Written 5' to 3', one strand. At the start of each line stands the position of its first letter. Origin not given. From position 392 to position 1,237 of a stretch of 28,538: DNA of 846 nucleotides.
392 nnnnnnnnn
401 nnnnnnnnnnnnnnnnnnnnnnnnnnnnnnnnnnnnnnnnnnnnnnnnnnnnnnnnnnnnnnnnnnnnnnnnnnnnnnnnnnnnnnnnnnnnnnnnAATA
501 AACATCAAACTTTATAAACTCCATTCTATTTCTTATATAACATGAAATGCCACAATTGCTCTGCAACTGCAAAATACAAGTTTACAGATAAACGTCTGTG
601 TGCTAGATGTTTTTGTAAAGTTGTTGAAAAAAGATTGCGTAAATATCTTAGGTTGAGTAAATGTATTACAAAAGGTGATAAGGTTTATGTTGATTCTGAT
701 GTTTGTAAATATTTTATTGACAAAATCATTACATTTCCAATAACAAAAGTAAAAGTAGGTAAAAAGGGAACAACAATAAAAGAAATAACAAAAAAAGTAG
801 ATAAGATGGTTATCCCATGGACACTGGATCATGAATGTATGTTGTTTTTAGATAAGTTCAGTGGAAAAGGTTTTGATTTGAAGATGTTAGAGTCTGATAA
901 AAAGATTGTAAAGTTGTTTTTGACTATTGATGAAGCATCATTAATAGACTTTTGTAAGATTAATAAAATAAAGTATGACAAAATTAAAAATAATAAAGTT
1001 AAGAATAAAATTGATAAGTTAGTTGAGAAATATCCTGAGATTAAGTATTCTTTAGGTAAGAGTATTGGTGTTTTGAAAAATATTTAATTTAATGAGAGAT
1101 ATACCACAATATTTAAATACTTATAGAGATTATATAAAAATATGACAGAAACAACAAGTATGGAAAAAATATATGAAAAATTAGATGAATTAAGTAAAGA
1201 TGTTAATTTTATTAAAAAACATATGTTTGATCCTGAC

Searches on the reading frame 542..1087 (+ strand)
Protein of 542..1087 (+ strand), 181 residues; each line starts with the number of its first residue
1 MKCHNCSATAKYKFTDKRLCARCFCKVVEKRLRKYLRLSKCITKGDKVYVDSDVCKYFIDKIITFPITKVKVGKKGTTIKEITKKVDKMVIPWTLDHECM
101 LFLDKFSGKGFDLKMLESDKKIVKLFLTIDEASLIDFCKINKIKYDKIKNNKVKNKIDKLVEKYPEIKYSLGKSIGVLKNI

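Call 95: find_encoding_contigs(protein=window:542-1087:+, flank=10000, max_places=2)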
Protein window:542-1087:+ (181 aa): 16 contigs read that carry it; 2 places shown.
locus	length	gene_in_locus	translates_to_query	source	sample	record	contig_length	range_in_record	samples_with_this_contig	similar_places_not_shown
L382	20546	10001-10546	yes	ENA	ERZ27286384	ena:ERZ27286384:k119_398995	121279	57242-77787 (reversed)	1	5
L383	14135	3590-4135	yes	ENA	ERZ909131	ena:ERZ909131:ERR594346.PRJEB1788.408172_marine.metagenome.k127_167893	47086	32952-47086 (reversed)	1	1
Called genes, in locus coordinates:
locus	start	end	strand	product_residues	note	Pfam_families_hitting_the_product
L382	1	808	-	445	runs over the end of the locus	-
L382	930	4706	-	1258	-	-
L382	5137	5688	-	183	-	-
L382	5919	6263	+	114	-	PF02643:DUF192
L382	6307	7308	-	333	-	PF01555:N6_N4_Mtase, PF01170:UPF0020, PF09445:Methyltransf_15 (weak)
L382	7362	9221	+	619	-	PF05362:Lon_C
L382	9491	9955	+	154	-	-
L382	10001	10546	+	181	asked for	-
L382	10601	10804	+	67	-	-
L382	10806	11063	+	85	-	PF05016:ParE_toxin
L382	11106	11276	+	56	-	-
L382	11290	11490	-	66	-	-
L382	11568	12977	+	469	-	PF13091:PLDc_2, PF00932:LTD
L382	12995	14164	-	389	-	PF00438:S-AdoMet_synt_N, PF02772:S-AdoMet_synt_M, PF02773:S-AdoMet_synt_C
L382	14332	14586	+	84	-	-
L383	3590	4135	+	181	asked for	-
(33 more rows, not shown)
